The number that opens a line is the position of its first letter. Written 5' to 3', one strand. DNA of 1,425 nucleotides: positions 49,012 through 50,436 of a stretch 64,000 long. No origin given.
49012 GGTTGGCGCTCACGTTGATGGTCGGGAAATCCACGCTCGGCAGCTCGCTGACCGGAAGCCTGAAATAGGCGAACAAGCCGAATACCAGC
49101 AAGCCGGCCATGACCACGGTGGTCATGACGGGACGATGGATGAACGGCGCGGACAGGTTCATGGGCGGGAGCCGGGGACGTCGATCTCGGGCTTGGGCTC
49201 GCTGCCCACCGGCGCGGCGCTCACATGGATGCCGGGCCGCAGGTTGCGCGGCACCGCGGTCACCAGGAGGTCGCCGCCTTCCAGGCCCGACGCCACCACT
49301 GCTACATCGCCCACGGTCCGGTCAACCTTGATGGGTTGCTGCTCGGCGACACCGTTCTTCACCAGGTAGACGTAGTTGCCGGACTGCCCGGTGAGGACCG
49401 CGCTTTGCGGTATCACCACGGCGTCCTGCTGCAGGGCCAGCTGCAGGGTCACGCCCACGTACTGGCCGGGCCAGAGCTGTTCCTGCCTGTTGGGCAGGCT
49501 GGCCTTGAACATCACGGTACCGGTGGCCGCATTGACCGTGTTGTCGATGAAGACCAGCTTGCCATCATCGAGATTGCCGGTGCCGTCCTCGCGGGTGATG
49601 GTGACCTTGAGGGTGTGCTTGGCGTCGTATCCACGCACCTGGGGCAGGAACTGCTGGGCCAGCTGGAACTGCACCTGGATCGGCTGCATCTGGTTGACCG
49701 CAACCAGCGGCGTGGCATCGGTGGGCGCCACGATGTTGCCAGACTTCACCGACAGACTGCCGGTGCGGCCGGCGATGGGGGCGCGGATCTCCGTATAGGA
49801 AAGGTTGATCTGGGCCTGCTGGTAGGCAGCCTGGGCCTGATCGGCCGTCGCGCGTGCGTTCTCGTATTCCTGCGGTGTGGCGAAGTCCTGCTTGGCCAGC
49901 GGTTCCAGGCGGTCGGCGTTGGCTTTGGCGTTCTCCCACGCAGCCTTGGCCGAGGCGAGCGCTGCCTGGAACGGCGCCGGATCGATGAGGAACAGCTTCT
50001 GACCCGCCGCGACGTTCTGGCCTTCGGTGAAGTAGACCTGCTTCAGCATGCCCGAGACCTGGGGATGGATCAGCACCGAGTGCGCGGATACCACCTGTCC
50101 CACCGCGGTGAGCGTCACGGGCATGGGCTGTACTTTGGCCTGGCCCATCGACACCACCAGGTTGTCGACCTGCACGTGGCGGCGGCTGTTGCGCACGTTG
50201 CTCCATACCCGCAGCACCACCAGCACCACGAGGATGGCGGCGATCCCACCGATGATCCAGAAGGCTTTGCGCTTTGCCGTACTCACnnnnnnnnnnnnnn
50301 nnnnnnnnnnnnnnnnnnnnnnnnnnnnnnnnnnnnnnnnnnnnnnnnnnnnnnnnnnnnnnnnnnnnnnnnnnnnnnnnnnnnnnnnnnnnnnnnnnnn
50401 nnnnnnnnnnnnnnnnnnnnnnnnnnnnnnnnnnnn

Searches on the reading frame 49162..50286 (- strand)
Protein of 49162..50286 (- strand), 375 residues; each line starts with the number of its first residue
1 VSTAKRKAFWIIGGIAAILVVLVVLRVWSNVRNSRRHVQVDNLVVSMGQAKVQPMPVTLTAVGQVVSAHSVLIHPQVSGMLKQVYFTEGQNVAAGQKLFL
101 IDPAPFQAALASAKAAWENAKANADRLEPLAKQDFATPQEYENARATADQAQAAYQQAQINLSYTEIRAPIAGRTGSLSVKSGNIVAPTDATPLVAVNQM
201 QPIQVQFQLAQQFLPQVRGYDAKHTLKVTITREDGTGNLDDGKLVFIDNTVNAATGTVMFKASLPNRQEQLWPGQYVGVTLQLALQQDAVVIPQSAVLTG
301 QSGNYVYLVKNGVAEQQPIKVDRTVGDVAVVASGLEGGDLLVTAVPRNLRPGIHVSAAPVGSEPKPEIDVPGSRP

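Call 64: search_protein_families(library=pfam, proteins=[window:49162-50286:-], max_evalue=0.00001)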
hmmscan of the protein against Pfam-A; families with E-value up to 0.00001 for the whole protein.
window:49162-50286:- (375 aa): 3 families
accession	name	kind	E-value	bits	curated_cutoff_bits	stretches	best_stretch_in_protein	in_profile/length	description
PF16576.10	HlyD_D23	-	1.2e-15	57.8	30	1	59-277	6-214/214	Barrel-sandwich domain of CusB or HlyD membrane-fusion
PF13437.12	HlyD_3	-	1.1e-11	45.8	22.2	1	167-274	2-106/106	HlyD family secretion protein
PF13533.13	Biotin_lipoyl_2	-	7.4e-07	29.3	29.8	0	71-102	1-32/32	Biotin-lipoyl like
